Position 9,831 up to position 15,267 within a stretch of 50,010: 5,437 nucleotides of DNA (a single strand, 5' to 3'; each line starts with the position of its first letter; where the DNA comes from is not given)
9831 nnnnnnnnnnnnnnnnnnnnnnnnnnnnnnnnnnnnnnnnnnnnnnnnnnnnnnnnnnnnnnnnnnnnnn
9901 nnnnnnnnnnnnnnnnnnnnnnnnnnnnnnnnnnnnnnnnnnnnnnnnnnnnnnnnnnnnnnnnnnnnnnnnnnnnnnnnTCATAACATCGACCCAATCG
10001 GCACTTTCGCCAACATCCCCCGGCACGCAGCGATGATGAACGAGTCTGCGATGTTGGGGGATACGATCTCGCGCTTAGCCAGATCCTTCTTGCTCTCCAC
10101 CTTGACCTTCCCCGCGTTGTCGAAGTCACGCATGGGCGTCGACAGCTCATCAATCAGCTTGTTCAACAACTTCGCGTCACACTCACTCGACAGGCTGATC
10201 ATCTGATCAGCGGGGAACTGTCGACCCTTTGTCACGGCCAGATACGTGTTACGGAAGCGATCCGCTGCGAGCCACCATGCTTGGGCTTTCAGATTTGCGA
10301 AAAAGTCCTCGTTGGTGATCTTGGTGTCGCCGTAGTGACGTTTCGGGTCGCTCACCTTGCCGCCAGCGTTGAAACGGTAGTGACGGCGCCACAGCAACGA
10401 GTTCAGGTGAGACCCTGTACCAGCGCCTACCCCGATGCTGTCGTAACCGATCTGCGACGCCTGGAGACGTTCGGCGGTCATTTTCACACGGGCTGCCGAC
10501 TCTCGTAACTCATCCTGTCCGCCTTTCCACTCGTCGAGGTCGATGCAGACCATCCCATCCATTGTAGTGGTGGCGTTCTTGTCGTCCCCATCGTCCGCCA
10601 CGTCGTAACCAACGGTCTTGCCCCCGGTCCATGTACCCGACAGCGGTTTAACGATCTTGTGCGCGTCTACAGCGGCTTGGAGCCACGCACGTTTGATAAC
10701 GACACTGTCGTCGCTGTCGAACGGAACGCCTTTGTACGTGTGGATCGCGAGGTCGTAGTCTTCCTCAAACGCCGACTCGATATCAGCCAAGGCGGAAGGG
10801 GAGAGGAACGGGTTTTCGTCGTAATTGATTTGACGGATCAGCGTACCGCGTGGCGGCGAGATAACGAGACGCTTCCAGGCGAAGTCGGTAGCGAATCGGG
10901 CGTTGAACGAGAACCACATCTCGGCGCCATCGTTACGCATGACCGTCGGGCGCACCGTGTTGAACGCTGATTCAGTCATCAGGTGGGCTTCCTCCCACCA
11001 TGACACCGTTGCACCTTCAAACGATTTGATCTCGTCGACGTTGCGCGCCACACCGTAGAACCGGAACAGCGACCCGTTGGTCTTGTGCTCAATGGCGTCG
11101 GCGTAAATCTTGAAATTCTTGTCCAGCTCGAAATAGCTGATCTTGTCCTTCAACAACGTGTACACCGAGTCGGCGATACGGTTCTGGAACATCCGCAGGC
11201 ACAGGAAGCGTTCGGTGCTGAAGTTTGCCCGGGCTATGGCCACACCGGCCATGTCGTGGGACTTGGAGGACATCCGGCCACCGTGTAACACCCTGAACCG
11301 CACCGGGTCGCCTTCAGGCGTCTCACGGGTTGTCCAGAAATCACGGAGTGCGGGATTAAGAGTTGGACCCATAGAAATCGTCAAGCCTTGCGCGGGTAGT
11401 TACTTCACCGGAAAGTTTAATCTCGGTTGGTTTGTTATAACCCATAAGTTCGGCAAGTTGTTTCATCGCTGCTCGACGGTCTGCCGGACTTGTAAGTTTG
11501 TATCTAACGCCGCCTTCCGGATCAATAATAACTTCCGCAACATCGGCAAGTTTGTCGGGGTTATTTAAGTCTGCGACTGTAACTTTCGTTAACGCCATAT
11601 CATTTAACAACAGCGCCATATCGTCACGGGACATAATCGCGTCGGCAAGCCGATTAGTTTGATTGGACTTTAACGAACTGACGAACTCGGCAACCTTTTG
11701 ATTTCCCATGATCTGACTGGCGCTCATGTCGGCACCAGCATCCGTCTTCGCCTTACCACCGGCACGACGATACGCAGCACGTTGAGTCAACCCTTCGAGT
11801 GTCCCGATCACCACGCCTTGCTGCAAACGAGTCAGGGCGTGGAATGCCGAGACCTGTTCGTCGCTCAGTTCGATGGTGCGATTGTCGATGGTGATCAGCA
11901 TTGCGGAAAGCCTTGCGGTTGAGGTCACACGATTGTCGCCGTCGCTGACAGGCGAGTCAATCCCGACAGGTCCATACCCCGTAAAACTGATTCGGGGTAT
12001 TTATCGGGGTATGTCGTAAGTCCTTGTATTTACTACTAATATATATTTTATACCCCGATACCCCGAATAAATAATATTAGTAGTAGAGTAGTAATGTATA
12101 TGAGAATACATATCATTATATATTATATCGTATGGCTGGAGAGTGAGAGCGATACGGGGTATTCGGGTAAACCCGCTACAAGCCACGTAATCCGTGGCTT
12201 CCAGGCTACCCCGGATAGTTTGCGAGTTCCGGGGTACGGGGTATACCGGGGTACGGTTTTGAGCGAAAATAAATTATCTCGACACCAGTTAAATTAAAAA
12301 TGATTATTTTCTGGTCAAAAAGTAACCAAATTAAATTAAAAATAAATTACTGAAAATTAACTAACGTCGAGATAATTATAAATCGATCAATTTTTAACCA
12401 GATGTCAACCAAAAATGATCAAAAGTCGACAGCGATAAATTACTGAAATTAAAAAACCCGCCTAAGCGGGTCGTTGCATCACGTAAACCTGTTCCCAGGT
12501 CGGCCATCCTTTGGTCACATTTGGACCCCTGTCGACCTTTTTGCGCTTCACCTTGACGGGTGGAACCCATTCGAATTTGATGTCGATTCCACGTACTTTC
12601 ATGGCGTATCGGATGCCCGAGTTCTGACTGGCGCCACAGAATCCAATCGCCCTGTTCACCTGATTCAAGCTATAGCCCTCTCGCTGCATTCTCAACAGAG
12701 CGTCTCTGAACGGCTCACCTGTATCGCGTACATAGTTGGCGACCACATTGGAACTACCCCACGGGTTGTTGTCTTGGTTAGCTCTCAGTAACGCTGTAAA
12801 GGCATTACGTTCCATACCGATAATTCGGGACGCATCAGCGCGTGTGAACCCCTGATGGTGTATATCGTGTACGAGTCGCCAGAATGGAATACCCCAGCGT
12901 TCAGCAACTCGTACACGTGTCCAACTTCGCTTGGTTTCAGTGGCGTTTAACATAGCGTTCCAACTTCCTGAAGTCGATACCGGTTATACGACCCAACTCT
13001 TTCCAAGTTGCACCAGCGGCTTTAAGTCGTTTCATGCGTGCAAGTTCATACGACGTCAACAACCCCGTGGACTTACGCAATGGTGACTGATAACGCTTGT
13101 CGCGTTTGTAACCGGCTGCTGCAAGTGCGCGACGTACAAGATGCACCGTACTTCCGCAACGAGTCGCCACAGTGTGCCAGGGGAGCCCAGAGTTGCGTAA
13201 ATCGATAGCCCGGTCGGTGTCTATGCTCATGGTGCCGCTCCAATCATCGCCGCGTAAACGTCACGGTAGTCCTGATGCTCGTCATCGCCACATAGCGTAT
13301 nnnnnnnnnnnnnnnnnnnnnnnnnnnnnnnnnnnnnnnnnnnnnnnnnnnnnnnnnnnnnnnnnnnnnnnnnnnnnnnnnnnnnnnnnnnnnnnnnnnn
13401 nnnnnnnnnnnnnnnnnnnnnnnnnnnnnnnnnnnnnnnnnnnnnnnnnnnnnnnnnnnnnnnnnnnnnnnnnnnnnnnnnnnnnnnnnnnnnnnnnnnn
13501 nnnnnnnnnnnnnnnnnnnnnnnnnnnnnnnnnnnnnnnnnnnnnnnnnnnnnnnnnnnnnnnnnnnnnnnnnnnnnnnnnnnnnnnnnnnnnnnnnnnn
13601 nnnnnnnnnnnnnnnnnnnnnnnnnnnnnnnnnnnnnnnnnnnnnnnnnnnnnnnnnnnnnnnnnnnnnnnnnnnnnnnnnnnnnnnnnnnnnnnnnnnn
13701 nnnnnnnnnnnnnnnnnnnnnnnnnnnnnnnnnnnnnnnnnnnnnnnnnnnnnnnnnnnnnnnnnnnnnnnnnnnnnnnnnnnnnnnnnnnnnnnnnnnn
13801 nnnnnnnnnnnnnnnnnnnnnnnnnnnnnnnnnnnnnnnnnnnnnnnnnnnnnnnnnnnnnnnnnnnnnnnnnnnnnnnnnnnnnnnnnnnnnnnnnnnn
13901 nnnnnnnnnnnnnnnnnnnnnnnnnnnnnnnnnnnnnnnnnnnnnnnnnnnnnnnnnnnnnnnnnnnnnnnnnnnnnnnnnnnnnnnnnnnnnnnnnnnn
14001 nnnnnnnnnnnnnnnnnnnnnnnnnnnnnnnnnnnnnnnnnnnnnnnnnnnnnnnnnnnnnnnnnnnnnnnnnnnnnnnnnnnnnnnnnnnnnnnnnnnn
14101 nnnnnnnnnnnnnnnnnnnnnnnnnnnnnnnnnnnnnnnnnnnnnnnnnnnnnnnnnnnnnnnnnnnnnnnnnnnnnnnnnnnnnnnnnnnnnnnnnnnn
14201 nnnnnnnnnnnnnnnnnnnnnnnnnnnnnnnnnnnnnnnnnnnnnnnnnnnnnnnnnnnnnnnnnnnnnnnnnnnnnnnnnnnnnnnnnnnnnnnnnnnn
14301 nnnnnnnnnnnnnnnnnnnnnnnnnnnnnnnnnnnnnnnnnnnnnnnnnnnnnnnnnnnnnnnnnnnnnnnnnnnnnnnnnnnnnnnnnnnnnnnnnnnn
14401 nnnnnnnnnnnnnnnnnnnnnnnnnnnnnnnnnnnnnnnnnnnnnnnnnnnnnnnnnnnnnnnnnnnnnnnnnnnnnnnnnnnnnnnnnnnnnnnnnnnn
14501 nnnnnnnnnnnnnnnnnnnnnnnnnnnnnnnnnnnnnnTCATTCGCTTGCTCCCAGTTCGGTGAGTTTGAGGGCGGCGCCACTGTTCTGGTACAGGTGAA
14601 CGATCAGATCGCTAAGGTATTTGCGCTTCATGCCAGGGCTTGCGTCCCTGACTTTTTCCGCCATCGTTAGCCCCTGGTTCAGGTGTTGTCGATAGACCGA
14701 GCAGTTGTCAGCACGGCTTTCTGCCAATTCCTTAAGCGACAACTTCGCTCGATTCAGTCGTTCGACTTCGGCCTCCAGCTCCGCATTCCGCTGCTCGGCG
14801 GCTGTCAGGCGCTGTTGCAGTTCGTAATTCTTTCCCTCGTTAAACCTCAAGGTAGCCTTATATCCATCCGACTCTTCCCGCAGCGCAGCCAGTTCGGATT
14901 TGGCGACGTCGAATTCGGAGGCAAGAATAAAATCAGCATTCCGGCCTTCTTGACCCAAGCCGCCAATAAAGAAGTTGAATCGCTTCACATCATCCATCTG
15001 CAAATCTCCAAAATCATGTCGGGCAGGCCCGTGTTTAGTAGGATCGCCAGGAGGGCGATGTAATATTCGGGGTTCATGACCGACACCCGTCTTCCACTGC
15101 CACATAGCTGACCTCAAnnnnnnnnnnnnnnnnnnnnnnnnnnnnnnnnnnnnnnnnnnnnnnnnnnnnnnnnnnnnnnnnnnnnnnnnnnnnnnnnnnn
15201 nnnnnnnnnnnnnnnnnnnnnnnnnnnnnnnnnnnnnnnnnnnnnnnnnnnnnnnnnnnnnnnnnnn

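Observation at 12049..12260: Two homologous ~200-bp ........-box elements sit upstream of the two late operons (copy B at 49235..49432)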

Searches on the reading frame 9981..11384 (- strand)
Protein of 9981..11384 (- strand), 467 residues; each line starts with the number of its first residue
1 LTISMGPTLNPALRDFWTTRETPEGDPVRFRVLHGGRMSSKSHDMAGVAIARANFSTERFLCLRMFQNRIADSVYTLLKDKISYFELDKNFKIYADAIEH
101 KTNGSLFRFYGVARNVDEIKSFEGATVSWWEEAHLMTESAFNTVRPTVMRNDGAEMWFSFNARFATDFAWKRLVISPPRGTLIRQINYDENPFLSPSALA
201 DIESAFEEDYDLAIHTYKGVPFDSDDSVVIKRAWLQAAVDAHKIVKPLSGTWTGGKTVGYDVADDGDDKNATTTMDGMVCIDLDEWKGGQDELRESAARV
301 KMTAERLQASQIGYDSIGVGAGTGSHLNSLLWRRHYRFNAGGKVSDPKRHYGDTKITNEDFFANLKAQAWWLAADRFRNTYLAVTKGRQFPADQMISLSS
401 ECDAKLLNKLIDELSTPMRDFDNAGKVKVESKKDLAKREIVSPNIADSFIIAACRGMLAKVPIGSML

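Call 10: search_protein_families(library=pfam, proteins=[window:9981-11384:-], max_evalue=0.01)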
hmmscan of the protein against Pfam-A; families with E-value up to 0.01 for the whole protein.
window:9981-11384:- (467 aa): 1 family
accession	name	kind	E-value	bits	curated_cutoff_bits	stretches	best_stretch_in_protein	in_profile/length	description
PF04466.19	Terminase_3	-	2.1e-28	99.7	23.2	1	29-219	3-200/201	Phage terminase large subunit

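Call 11: search_dna_similar(query=window:9981-11384:-, collection=phages, mode=protein, max_rows=30)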
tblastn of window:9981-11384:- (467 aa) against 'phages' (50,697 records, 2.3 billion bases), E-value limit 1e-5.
Records with a match: 1453; places in all: 1458; records where one place covers at least 80% of the query: 840.
Best place of each record, by identity: 60-80% 36; <60% 1417.
By first word of the organism name: Vibrio 395; Pseudomonas 366; Salmonella 146; Klebsiella 94; Acinetobacter 80; Escherichia 73; Streptococcus 42; Rhizobium 20; Burkholderia 18; Bacteriophage 18; and 61 more.
By host as written in the record: - 411; Pseudomonas aeruginosa 152; Pseudomonas aeruginosa PAO1 91; Klebsiella pneumoniae 58; Vibrio lentus 55; Acinetobacter baumannii 39; Escherichia coli 34; Pseudomonas sp. 30; and 329 more.
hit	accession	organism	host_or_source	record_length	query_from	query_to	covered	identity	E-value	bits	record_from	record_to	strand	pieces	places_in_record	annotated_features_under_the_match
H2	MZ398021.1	Klebsiella phage BUCT_47333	sewage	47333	7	467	99%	77.7%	0e+0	743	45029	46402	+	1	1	terminase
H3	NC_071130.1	Klebsiella phage BUCT_47333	sewage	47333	7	467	99%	77.7%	0e+0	743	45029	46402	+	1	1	terminase large subunit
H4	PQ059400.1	Klebsiella phage phiYH65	Klebsiella pneumoniae KP_509165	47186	7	467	99%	77.7%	0e+0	743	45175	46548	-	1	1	terminase large subunit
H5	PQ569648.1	Klebsiella phage P12620-1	Klebsiella sp.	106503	7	467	99%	77.4%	0e+0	744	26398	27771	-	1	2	hypothetical protein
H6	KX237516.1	Klebsiella phage vB_KpnM_KpV52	Klebsiella pneumoniae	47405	7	467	99%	77.2%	0e+0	741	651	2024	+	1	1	putative terminase large subunit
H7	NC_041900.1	Klebsiella phage vB_KpnM_KpV52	Klebsiella pneumoniae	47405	7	467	99%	77.2%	0e+0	741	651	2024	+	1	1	terminase large subunit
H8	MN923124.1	Acinetobacter phage LAPP1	Acinetobacter pittii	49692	7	467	99%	77.2%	0e+0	741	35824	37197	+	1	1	putative terminase large subunit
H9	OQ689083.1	Klebsiella phage vB_KpnM_SCNJ1-Y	Klebsiella pneumonaie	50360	7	467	99%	77.2%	0e+0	740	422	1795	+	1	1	hypothetical protein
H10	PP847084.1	Klebsiella phage KpTDp1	Klebsiella pneumoniae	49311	7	467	99%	77.2%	0e+0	740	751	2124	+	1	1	large terminase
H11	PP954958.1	Klebsiella phage KpTRp1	Klebsiella pneumoniae K2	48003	7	467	99%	77.0%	0e+0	740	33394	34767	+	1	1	terminase large subunit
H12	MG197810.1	Klebsiella phage 1611E-K2-1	Klebsiella pneumoniae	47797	7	467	99%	77.0%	0e+0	739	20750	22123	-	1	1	terminase (x2)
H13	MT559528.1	Klebsiella phage vB_KpnM_cmc20193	Klebsiella pneumoniae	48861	7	467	99%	77.0%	0e+0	739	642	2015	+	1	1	record has no annotation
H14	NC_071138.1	Klebsiella phage 1611E-K2-1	Klebsiella pneumoniae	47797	7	467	99%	77.0%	0e+0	739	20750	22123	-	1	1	terminase large subunit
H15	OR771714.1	Klebsiella phage vB_KpnM_KpVB3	Klebsiella pneumoniae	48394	7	467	99%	77.0%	0e+0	739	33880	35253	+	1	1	terminase large subunit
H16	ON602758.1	Klebsiella phage VLCpiM12a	Klebsiella pneumoniae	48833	7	467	99%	77.0%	0e+0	738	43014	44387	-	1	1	terminase large subunit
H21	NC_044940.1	Pectobacterium phage PEAT2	Solanum tuberosum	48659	7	467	99%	76.6%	0e+0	734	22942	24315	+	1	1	terminase large subunit | hypothetical protein | portal protein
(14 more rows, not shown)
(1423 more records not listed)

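Call 14: get_annotated_region(hit=H7, flank=3000)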
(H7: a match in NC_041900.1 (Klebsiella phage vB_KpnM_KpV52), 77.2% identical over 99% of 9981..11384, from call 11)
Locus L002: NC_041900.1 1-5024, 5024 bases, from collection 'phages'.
description: Klebsiella phage vB_KpnM_KpV52, complete genome.
organism: Klebsiella phage vB_KpnM_KpV52 (NCBI taxid 1912321)
taxonomy: Viruses; Duplodnaviria; Heunggongvirae; Uroviricota; Caudoviricetes; Jedunavirus; Jedunavirus KpV80
host: Klebsiella pneumoniae; source: sewage; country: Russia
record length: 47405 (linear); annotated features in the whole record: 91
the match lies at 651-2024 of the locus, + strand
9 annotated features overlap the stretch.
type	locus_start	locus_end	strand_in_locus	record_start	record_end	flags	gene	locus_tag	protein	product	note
CDS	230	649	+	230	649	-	-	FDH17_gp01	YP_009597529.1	terminase small subunit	-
CDS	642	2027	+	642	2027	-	-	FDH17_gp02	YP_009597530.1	terminase large subunit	-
CDS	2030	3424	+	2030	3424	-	-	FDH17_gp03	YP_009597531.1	portal protein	-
regulatory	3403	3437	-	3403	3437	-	-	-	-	terminator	rho-independent terminator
CDS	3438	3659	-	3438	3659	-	-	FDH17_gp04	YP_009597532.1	hypothetical protein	-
CDS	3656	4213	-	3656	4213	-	-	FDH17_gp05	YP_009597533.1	hypothetical protein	-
CDS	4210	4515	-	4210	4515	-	-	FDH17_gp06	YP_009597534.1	hypothetical protein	-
regulatory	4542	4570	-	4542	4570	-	-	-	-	promoter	-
CDS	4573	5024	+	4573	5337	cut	-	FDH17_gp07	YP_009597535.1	head morphogenesis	-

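Call 15: get_annotated_region(hit=H21, flank=3000)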
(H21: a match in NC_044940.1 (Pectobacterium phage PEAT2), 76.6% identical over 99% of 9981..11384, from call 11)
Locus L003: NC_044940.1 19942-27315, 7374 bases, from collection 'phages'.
description: Pectobacterium phage PEAT2, complete genome.
organism: Pectobacterium phage PEAT2 (NCBI taxid 2053078)
taxonomy: Viruses; Duplodnaviria; Heunggongvirae; Uroviricota; Caudoviricetes; Peatvirus; Peatvirus peat2
host: -; source: Solanum tuberosum; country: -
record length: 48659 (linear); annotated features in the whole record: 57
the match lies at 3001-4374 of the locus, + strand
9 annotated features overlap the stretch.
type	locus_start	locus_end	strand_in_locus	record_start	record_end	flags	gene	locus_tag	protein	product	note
CDS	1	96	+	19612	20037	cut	-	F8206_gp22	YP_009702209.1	transketolase protein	-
CDS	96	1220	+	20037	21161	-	-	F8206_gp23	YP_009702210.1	DNA repair exonuclease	superfamily domain found in phage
CDS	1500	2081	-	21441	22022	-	-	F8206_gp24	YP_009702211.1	hypothetical protein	-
CDS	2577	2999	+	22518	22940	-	-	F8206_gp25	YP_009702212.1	terminase small subunit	-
CDS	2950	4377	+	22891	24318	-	-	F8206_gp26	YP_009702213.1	terminase large subunit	-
CDS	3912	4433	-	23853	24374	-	-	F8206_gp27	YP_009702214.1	hypothetical protein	-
CDS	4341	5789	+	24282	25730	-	-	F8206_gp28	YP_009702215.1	portal protein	-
CDS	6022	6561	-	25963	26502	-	-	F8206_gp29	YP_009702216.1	hypothetical protein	-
CDS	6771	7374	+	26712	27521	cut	-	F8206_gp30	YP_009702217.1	head morphogenesis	-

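Call 32: find_related_loci(query=window:9981-11384:-, collection=viral_contigs, flank=2500)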
Query window:9981-11384:- (467 aa) in viral_contigs; peptide patterns used: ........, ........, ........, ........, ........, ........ (x = any residue, [..] = any of these).
16 stretches matched a pattern; 13 encode a relative of the query (tblastn E <= 1e-3); 12 distinct loci.
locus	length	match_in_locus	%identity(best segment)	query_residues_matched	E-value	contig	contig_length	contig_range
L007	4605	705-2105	99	1-467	0e+0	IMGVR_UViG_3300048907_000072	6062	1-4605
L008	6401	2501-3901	99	1-467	0e+0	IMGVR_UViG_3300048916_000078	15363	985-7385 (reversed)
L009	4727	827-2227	99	1-467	0e+0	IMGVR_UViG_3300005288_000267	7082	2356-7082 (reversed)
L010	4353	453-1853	99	1-467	0e+0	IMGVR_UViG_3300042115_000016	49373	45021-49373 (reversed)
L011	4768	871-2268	98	2-467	0e+0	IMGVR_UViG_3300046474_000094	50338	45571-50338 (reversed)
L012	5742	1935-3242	98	32-467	0e+0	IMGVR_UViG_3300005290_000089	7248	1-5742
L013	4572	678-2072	74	2-467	0e+0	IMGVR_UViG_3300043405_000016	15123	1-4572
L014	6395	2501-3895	74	2-467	0e+0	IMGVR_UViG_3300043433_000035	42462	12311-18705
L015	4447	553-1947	74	2-467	0e+0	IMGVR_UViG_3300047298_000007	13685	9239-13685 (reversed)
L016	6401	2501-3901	95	1-467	0e+0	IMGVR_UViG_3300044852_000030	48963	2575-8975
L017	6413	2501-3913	74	2-467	0e+0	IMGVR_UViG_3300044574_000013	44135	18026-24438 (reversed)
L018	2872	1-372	98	344-467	7e-77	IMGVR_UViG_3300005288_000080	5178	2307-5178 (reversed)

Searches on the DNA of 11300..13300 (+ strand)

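Call 7: search_dna_similar(query=window:11300-13300:+, collection=phages, mode=near, max_rows=30)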
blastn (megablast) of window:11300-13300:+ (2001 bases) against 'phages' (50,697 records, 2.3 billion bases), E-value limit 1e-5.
No match.

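Call 9: search_dna_similar(query=window:11930-12300:+, collection=phages, mode=distant, max_rows=30, max_evalue=0.01)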
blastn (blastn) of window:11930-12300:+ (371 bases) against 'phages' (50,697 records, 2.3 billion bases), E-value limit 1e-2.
Records with a match: 1; places in all: 1; records where one place covers at least 80% of the query: 0.
Best place of each record, by identity: 60-80% 1.
By first word of the organism name: Phage 1.
By host as written in the record: - 1.
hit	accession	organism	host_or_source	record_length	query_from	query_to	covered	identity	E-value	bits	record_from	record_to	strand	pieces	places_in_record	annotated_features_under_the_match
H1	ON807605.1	Phage vB_KsaM-C1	-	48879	74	150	21%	74.4%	9e-3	46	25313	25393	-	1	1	none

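Call 12: get_annotated_region(hit=H1, flank=4000)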
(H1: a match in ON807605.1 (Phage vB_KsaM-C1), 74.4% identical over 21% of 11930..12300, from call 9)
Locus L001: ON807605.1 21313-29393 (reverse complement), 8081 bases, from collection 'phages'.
description: Phage vB_KsaM-C1, complete genome.
organism: Phage vB_KsaM-C1 (NCBI taxid 2961711)
taxonomy: Viruses; Duplodnaviria; Heunggongvirae; Uroviricota; Caudoviricetes
host: -; source: -; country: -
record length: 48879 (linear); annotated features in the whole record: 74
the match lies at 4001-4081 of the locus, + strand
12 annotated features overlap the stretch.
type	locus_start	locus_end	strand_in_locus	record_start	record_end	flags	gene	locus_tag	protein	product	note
CDS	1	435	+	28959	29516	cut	-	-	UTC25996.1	hypothetical protein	undefined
CDS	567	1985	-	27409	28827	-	-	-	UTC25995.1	portal protein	Phage structural protein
CDS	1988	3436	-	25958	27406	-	-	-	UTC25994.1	terminase large subunit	DNA metabolism and modification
CDS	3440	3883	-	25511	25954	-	-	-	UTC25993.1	terminase small subunit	DNA metabolism and modification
CDS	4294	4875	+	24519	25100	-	-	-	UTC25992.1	hypothetical protein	undefined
CDS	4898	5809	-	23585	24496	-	-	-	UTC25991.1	Lar family restriction alleviation protein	DNA metabolism and modification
CDS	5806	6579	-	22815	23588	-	-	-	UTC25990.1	hypothetical protein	undefined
CDS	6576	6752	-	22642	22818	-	-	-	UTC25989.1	hypothetical protein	undefined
CDS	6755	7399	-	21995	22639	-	-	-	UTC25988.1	dtDP-6-deoxy-L-hexose 3-0-methyltransferase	DNA metabolism and modification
CDS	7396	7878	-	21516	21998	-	-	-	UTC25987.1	hypothetical protein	undefined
CDS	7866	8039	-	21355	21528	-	-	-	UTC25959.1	HAD superfamily hydrolase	Lysin protein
CDS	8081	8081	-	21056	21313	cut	-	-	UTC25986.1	hypothetical protein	undefined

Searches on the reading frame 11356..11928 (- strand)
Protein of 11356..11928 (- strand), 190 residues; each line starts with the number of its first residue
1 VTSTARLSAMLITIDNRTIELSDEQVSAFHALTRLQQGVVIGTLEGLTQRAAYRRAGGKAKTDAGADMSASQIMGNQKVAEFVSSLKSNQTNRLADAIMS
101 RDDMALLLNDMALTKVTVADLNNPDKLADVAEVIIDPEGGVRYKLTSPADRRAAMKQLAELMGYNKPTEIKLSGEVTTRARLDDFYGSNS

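Call 10: search_protein_families(library=pfam, proteins=[window:11356-11928:-], max_evalue=0.01)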
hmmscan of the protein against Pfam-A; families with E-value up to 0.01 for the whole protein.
window:11356-11928:- (190 aa): 1 family
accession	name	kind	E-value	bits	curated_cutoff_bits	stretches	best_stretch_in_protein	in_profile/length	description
PF03592.21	Terminase_2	-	0.00095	20.2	26.1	1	46-164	15-130/141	Terminase small subunit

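Call 30: search_protein_families(library=phrogs, proteins=[window:11356-11928:-], max_evalue=0.001)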
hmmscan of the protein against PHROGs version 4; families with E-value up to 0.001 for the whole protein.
window:11356-11928:- (190 aa): 2 families
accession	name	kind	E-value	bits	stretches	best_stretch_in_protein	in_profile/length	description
phrog_51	-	head and packaging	2.5e-11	44.8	1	19-179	76-229/261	terminase small subunit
phrog_1595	-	head and packaging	5e-06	27.7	1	31-92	3-66/164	terminase small subunit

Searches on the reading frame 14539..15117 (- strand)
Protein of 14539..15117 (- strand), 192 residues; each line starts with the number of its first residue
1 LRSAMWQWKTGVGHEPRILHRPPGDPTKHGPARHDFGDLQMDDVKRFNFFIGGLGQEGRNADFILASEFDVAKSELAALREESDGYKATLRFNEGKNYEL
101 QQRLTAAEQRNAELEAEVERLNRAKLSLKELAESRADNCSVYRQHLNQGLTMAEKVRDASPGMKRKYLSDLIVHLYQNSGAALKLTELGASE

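Call 30: search_protein_families(library=phrogs, proteins=[window:14539-15117:-], max_evalue=0.001)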
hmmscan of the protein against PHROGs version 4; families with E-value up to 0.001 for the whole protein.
window:14539-15117:- (192 aa): 0 families

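Call 39: search_protein_families(library=pfam, proteins=[window:14539-15117:-], max_evalue=0.01)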
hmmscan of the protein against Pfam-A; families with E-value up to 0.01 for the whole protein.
window:14539-15117:- (192 aa): 3 families
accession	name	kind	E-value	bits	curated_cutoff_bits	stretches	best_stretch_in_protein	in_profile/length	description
PF13851.11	GAS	-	0.0021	17.9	32.3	1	72-135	31-94/200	Growth-arrest specific micro-tubule binding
PF02090.21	SPAM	-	0.0039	17.6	35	1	86-147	3-64/142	Salmonella surface presentation of antigen gene type M protein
PF12795.12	MscS_porin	-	0.0087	16.1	34.4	0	71-154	89-169/238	Mechanosensitive ion channel porin domain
